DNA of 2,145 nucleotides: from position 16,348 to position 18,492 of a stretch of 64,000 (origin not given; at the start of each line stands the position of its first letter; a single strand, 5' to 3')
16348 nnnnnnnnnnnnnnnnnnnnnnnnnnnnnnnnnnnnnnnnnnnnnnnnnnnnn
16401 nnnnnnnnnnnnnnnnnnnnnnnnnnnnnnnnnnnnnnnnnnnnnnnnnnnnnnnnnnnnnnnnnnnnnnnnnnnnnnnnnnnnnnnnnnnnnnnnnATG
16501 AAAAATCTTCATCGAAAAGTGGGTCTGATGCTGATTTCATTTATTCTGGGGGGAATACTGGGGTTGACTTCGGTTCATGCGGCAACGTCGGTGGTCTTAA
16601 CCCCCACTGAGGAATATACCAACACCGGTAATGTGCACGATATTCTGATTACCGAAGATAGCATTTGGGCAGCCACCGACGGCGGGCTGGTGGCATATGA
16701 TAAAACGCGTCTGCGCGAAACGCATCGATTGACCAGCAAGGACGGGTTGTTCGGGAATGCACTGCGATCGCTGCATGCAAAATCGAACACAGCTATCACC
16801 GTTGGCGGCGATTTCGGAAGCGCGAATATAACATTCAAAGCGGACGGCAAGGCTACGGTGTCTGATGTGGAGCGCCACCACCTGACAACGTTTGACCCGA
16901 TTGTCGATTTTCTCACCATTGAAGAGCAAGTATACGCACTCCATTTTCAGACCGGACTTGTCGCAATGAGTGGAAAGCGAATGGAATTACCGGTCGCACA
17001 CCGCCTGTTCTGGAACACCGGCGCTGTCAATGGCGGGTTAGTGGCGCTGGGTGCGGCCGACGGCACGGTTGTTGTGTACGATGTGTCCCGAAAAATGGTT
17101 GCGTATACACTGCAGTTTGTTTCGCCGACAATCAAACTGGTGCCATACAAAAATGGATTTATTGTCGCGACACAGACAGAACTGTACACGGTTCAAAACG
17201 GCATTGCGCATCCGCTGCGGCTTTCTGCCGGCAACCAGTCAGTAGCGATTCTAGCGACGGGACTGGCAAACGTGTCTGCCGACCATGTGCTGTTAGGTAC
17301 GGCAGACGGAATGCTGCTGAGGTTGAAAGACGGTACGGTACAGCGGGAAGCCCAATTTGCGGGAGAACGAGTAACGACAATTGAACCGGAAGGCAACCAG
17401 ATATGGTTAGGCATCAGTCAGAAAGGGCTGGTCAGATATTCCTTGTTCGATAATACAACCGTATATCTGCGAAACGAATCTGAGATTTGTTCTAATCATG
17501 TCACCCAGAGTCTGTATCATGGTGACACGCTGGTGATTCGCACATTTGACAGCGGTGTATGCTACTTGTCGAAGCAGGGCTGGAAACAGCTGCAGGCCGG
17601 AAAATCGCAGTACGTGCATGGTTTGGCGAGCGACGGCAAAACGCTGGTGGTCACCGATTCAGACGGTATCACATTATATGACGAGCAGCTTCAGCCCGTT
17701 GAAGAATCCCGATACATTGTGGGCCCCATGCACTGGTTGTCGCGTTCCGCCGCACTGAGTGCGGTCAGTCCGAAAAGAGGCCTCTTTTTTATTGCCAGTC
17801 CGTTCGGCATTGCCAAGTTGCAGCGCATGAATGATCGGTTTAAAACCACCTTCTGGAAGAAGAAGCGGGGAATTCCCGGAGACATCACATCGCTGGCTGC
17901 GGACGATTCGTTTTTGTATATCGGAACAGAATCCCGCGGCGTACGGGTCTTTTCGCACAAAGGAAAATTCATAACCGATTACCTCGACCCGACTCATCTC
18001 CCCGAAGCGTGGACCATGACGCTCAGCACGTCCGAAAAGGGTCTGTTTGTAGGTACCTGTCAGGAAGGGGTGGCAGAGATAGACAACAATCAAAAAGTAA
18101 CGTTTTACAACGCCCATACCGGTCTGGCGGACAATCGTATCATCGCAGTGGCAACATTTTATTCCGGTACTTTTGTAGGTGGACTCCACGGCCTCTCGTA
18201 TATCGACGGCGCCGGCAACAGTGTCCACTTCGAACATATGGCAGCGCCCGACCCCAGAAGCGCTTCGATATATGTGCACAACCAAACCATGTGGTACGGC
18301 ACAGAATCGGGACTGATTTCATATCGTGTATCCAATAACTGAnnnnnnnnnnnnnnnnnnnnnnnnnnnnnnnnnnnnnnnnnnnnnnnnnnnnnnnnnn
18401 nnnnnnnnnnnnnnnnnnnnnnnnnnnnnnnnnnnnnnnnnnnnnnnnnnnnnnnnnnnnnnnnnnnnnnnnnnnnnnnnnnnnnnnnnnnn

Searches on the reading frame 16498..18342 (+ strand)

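Call 34: search_protein_families(library=pfam, proteins=[window:16498-18342:+], max_evalue=0.00001)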
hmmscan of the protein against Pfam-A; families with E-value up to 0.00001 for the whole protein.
window:16498-18342:+ (614 aa): 0 families

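Call 77: search_protein_families(library=ncbifam, proteins=[window:16498-18342:+], max_evalue=0.001)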
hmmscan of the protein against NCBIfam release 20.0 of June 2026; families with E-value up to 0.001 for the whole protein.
window:16498-18342:+ (614 aa): 1 family
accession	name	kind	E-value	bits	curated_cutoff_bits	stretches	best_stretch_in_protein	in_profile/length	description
NF052228.1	T9SS_PorZ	equivalog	2e-09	36.5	260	0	425-610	129-300/757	type IX secretion system anionic LPS delivery protein PorZ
